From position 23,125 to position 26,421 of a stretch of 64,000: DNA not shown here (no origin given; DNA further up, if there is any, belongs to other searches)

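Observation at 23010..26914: Excisionase-type HTH gene abutting a GT2-GT2-Wzx triple fusion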

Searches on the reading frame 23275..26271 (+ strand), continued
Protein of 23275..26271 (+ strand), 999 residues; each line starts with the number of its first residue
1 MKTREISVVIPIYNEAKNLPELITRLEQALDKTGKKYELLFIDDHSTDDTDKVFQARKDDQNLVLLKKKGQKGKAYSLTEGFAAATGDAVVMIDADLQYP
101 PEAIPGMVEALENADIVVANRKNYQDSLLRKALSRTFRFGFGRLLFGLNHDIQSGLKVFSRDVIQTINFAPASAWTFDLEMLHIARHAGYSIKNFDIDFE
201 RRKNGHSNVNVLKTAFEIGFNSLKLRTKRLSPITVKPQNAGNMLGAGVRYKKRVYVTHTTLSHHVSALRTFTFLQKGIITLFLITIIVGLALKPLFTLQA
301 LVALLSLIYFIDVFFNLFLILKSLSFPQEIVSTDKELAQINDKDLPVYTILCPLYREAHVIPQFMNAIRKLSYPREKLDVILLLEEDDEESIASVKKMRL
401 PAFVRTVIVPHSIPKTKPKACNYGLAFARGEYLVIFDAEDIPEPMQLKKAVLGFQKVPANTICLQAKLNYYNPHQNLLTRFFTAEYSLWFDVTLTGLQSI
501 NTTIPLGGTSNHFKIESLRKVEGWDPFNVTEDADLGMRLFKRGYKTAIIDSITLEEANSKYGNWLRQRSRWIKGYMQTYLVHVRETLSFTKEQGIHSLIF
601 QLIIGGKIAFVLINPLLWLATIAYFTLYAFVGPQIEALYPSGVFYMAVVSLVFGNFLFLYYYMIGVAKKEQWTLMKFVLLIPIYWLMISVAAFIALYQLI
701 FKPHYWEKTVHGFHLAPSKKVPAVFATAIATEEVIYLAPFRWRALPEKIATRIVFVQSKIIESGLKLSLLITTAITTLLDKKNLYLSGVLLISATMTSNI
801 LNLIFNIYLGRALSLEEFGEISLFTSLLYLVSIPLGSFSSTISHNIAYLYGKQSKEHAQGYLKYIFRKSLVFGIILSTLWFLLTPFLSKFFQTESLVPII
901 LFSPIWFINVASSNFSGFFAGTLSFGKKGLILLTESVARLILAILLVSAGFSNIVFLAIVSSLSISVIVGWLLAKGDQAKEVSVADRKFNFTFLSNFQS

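Call 14: find_related_loci(query=window:23275-26271:+, collection=genome_contigs, flank=6000)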
Query window:23275-26271:+ (999 aa) in genome_contigs; peptide patterns used: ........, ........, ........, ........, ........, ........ (x = any residue, [..] = any of these).
600 stretches matched a pattern (row limit reached: there are more); 572 encode a relative of the query (tblastn E <= 1e-3); the best 80 are kept; 79 distinct loci.
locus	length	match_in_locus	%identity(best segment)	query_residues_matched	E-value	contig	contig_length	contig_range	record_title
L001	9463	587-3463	64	4-993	0e+0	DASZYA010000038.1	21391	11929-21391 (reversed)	MAG TPA_asm: Patescibacteria group bacterium isolate SMAG_U6198 k141_432172, whole genome shotgun sequence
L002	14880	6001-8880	58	4-993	0e+0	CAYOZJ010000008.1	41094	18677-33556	MAG TPA_asm: uncultured Gammaproteobacteria bacterium isolate SRP200132_co1_666 genome assembly, contig: NODE_1578_lengt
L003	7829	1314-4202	55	2-991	0e+0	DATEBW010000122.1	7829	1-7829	MAG TPA_asm: Patescibacteria group bacterium isolate SMAG_U8255 k141_2166770, whole genome shotgun sequence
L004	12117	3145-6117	52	2-997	0e+0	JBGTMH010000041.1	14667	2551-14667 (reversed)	MAG: Patescibacteria group bacterium isolate JTS-RE358 k141_4900356, whole genome shotgun sequence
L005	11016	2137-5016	52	1-989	0e+0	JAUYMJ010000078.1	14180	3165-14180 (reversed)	MAG: bacterium isolate C24_metabat.bin.81 C24_k141_524275, whole genome shotgun sequence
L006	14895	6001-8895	50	4-993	0e+0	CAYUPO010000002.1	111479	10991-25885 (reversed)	MAG TPA_asm: uncultured Gammaproteobacteria bacterium isolate SRP286056_co1_297 genome assembly, contig: NODE_122_length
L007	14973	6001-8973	51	5-995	0e+0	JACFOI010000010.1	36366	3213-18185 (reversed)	MAG: Patescibacteria group bacterium isolate BROCD046 NODE_962_length_36366_cov_7.719479, whole genome shotgun sequence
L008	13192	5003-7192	62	7-755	0e+0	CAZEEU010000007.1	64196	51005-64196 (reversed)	MAG TPA_asm: uncultured Gammaproteobacteria bacterium isolate SRP286056_co1_676 genome assembly, contig: NODE_416_length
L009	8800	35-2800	52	68-991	0e+0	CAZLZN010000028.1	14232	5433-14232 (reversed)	MAG TPA_asm: uncultured Gammaproteobacteria bacterium isolate SRP278252_co2_871 genome assembly, contig: NODE_8869_lengt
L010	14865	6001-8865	49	1-975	0e+0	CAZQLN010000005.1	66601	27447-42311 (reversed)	MAG TPA_asm: uncultured Bdellovibrionales bacterium isolate SRP342105_co1_403 genome assembly, contig: NODE_523_length_6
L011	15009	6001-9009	49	5-999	0e+0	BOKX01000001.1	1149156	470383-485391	Patescibacteria group bacterium BroJett032 DNA, sequence1, whole genome shotgun sequence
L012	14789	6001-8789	64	4-959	0e+0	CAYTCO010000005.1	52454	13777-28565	MAG TPA_asm: uncultured Gammaproteobacteria bacterium isolate SRP286056_co1_355 genome assembly, contig: NODE_616_length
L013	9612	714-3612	64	4-993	0e+0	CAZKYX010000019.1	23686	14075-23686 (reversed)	MAG TPA_asm: uncultured Gammaproteobacteria bacterium isolate SRP286056_co1_17 genome assembly, contig: NODE_2469_length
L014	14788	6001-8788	63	4-959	0e+0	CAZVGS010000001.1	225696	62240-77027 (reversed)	MAG TPA_asm: uncultured Gammaproteobacteria bacterium isolate binchicken_co16_182 genome assembly, contig: NODE_58_lengt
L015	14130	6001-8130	62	6-715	0e+0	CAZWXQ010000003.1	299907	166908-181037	MAG TPA_asm: uncultured Gammaproteobacteria bacterium isolate SRP292972_co3_100 genome assembly, contig: NODE_48_length_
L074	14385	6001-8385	41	6-734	0e+0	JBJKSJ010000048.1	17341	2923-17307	MAG: Ktedonobacterales bacterium isolate Bin_8 S1Ck127_118807_flag_1_multi_9.0000_len_17341, whole genome shotgun sequen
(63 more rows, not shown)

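Call 16: find_encoding_contigs(protein=P0001, flank=10000, max_places=4)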
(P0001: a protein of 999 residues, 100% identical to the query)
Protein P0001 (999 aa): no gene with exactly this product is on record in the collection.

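Call 22: search_solved_structures(query=P0006, max_evalue=0.001)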
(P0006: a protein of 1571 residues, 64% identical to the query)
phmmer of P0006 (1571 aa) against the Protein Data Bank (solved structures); distinct sequences matched with E-value up to 0.001: 101 (the best 60 are shown).
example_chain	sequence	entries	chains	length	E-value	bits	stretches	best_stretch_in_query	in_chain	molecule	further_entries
9bhc_C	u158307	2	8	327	7.6e-25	89.9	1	6-176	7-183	Undecaprenyl-phosphate 4-deoxy-4-formamido-L-arabinose transferase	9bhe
8vxh_A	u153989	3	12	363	1.2e-24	89.2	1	6-180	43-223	Undecaprenyl-phosphate 4-deoxy-4-formamido-L-arabinose transferase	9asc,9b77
9hwj_A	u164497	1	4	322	1.8e-23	85.3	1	6-169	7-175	Undecaprenyl-phosphate 4-deoxy-4-formamido-L-arabinose transferase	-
5mlz_A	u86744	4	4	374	3.1e-21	77.9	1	7-189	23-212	Dolichol monophosphate mannose synthase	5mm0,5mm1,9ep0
4n9w_A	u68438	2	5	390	1.8e-18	68.8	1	1344-1545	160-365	GDP-mannose-dependent alpha-(1-2)-phosphatidylinositol mannosyltransferase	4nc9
3c4q_A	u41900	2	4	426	2e-18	68.6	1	1372-1548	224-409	Predicted glycosyltransferases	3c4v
2gej_A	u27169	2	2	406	2.1e-18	68.6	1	1344-1545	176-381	PHOSPHATIDYLINOSITOL MANNOSYLTRANSFERASE (PimA)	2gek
3c48_A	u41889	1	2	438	2.5e-18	68.3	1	1372-1547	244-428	Predicted glycosyltransferases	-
7qnt_AAA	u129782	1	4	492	3.8e-18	67.7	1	1329-1521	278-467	TarM(Se)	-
7qd7_AAA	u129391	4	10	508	4.1e-18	67.6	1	1329-1521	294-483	TarM(Se)_G117R | TarM(Se)_G117R-4RboP | TarM(Se)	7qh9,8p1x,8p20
8dvz_A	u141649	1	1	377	8.4e-18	66.5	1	1355-1529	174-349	N, N'-diacetylbacillosaminyl-diphospho-undecaprenol alpha-1,3-N-acetylgalactosaminyltransf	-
8dqd_A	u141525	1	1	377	5.6e-17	63.8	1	1355-1529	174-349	N, N'-diacetylbacillosaminyl-diphospho-undecaprenol alpha-1,3-N-acetylgalactosaminyltransf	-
8dvw_A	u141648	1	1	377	2e-16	62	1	1355-1529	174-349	N, N'-diacetylbacillosaminyl-diphospho-undecaprenol alpha-1,3-N-acetylgalactosaminyltransf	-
5ekp_C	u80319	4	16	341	1.3e-15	59.3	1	4-173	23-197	Uncharacterized glycosyltransferase sll0501 | Glycosyltransferase sll0501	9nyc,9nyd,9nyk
5eke_A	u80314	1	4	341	1.3e-15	59.3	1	4-173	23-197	Uncharacterized glycosyltransferase sll0501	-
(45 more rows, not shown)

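Call 23: search_protein_families(library=ncbifam, proteins=[P0006, window:23275-26271:+], max_evalue=0.001)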
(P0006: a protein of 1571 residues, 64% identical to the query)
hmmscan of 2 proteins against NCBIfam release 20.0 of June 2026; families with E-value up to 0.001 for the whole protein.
P0006 (1571 aa): 69 families (the best 25 are shown)
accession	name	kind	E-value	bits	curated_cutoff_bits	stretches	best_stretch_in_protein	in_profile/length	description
TIGR03449.1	mycothiol_MshA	equivalog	3.7e-38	131.5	462.5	1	1341-1545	180-401/406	D-inositol-3-phosphate glycosyltransferase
TIGR03937.1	PgaC_IcaA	equivalog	4.3e-28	98.4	422.3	2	6-118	44-156/407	poly-beta-1,6-N-acetyl-D-glucosamine synthase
NF007986.1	PRK10714.1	equivalog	4.8e-28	98.1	529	1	5-214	4-214/316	undecaprenyl-phosphate 4-deoxy-4-formamido-L-arabinose transferase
NF047588.1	GlcsyltransPgfSStrep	equivalog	1.3e-24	87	500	1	8-166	2-165/308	glycosyltransferase PgfS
TIGR03088.1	stp2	hypoth_equivalog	2.4e-24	86.1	409.05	1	1331-1544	141-370/374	TIGR03088 family PEP-CTERM/XrtA system glycosyltransferase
NF041876.1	EPS_EpsE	equivalog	2.6e-24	86.2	400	1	1350-1524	187-372/389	exopolysaccharide biosynthesis GT4 family glycosyltransferase EpsE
NF038295.1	EPS_HpsP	equivalog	9.3e-23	80.8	550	1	1367-1537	203-377/388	hormogonium polysaccharide biosynthesis glycosyltransferase HpsP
NF041010.1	glycosy_Agl16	equivalog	3.5e-22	78.7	575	1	1201-1543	15-347/352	glycosylation protein Agl16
TIGR03999.1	thiol_BshA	equivalog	3.7e-22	78.8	273.7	1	1328-1534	146-360/375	N-acetyl-alpha-D-glucosaminyl L-malate synthase BshA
TIGR04157.1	glyco_rSAM_CFB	subfamily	2e-21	76.5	400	1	1370-1516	226-369/406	TIGR04157 family glycosyltransferase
TIGR04047.1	MSMEG_0565_glyc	hypoth_equivalog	5.7e-20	71.7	259.85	1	1327-1543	139-370/373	MSMEG_0565 family glycosyltransferase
TIGR04063.1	stp3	hypoth_equivalog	4.3e-19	68.7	442.05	1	1325-1545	156-393/397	TIGR04063 family PEP-CTERM/XrtA system glycosyltransferase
NF047880.1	glyco_SdgA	exception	5e-19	68.2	800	1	1369-1533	313-476/488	serine-aspartate repeat adhesin O-glycosyltransferase SdgA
NF050056.1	ProtGlycPglH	equivalog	1e-18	67.5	600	1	1350-1533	158-339/354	GalNAc-alpha-(1->4)-GalNAc-alpha-(1->3)-diNAcBac-PP-undecaprenol alpha-1,4-N-acetyl-D-galactosaminyltransferase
NF050063.1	ProtGlycPglJ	equivalog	1.3e-18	67.4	500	1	1312-1537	129-356/363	N-acetylgalactosamine-N,N'-diacetylbacillosaminyl-diphospho-undecaprenol 4-alpha-N-acetylgalactosaminyltransferase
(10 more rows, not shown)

window:23275-26271:+ (999 aa): 26 families (the best 25 are shown)
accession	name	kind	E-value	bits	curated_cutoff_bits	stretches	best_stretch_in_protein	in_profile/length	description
TIGR03937.1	PgaC_IcaA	equivalog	9.2e-34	117.1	422.3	2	307-702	4-393/407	poly-beta-1,6-N-acetyl-D-glucosamine synthase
NF007986.1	PRK10714.1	equivalog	5.2e-30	104.5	529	1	3-164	5-169/316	undecaprenyl-phosphate 4-deoxy-4-formamido-L-arabinose transferase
TIGR03111.1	glyc2_xrt_Gpos1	hypoth_equivalog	2.6e-27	95.7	363.95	2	337-707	39-415/439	TIGR03111 family XrtG-associated glycosyltransferase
NF047588.1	GlcsyltransPgfSStrep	equivalog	1.2e-23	83.8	500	1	6-171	3-171/308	glycosyltransferase PgfS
TIGR03030.1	CelA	equivalog_domain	2.3e-20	72.2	699.1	1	307-590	93-395/714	UDP-forming cellulose synthase catalytic subunit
NF041875.1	EPS_EpsD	equivalog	6.7e-20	71.7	370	2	6-112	1-105/325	exopolysaccharide biosynthesis glycosyltransferase EpsD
TIGR04283.1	glyco_like_mftF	equivalog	9.2e-20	71.2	182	2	6-113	1-99/221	TIGR04283 family arsenosugar biosynthesis glycosyltransferase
TIGR03965.1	mycofact_glyco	equivalog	6.9e-18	64.8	280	2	3-118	73-186/467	mycofactocin biosynthesis glycosyltransferase MftF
TIGR04182.1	glyco_TIGR04182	equivalog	2.4e-17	63.3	325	1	5-286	1-277/293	S-layer glycoprotein N-glycosyltransferase AglJ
NF007482.0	PRK10073.1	equivalog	2.3e-15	56.4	423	1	3-119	5-118/334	glycosyltransferase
NF010496.0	PRK13915.1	equivalog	1.7e-14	53.6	262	1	3-128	30-159/307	glucosyl-3-phosphoglycerate synthase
NF041865.1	EpsU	equivalog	5.9e-14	51.9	700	2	346-587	39-277/394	exopolysaccharide biosynthesis GT2 family glycosyltransferase EpsU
NF041391.1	DPhHxTase_Halo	equivalog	2.5e-12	46.3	375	1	12-219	3-202/213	dolichyl-phosphate hexose transferase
NF053846.1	glyco_with_XrtP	equivalog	2e-11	43.2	520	1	489-709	204-435/440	XrtP-associated glycosyltransferase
NF038302.1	EPS_HpsE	equivalog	7.5e-11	41.5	300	1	5-96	2-96/307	hormogonium polysaccharide biosynthesis glycosyltransferase HpsE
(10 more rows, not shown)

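Call 57: predict_structure(alignment_id=A1)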
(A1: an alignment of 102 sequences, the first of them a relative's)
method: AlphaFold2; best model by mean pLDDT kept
length: 1199 residues; sequences in the alignment: 102
mean_pLDDT: 87.2   pTM: 0.62
mean pLDDT of the five models: 87.2, 84.9, 84.4, 83.8, 82.2
residues with pLDDT >= 90: 674; 70-90: 422; 50-70: 56; < 50: 47
segments of 3 or more residues with pLDDT < 50: 714-743, 1189-1199
pLDDT, mean of each block of 10 residues (from residue 1): 81 94 95 95 94 94 94 93 95 95 96 95 90 87 91 93 92 89 94 95 77 80 90 89 86 85 87 88 94 93 90 88 79 91 95 91 92 96 93 91 94 75 91 95 94 94 91 77 84 86 74 92 89 83 86 87 85 89 87 83 84 83 82 86 86 81 85 85 86 92 76 48 44 38 49 69 90 91 90 89 88 95 91 93 94 93 88 92 96 94 96 94 90 95 89 65 87 89 91 92 94 92 95 92 95 95 93 93 96 96 94 95 94 96 96 94 83 63 50 43
secondary structure, 60 per line:
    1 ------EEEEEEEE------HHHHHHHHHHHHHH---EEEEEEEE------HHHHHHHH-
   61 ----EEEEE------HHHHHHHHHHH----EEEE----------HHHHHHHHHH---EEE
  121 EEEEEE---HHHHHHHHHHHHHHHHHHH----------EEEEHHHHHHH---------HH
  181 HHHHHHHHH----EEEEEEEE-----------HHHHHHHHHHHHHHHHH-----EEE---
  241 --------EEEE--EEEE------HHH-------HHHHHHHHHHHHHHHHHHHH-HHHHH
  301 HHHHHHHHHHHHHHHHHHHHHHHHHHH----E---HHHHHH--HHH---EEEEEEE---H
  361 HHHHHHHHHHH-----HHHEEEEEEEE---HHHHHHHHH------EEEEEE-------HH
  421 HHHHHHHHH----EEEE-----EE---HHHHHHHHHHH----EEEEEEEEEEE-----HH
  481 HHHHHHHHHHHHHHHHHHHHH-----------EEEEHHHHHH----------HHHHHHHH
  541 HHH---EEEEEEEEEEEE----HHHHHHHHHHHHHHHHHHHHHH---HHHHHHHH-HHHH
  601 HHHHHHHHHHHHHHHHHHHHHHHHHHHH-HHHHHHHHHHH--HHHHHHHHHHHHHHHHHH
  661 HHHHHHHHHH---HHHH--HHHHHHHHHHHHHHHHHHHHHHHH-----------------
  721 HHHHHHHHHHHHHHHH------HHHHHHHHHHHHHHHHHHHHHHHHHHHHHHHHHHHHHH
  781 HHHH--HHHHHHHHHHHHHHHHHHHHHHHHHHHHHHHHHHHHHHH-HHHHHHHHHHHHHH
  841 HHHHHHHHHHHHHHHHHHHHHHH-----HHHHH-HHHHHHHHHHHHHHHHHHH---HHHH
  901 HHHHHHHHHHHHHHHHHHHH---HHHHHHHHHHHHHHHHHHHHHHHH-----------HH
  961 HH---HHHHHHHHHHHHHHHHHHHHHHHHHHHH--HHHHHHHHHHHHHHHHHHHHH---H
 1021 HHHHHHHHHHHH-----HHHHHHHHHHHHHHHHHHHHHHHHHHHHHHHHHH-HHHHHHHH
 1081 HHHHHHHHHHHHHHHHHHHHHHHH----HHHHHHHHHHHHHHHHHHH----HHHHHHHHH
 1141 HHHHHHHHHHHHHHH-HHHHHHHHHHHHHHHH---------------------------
elements in order (helices of 4 or more, strands of 3 or more residues): E7-14 H21-34 E38-45 H52-59 E65-69 H76-86 E91-94 H105-114 E118-126 H130-148 E159-162 H163-169 H179-189 E194-201 H213-229 E235-237 E249-252 E255-258 H275-294 H296-327 H336-341 E350-356 H360-371 E380-387 H391-399 E406-411 H419-429 E434-437 H448-458 E463-473 H479-501 E513-516 H517-522 H533-543 E547-558 H563-584 H588-595 H597-628 H630-640 H643-670 H674-677 H680-703 H721-736 H743-784 H787-825 H827-863 H869-873 H875-893 H897-920 H924-947 H959-962 H966-993 H996-1016 H1020-1032 H1038-1071 H1073-1104 H1109-1127 H1132-1155 H1157-1172
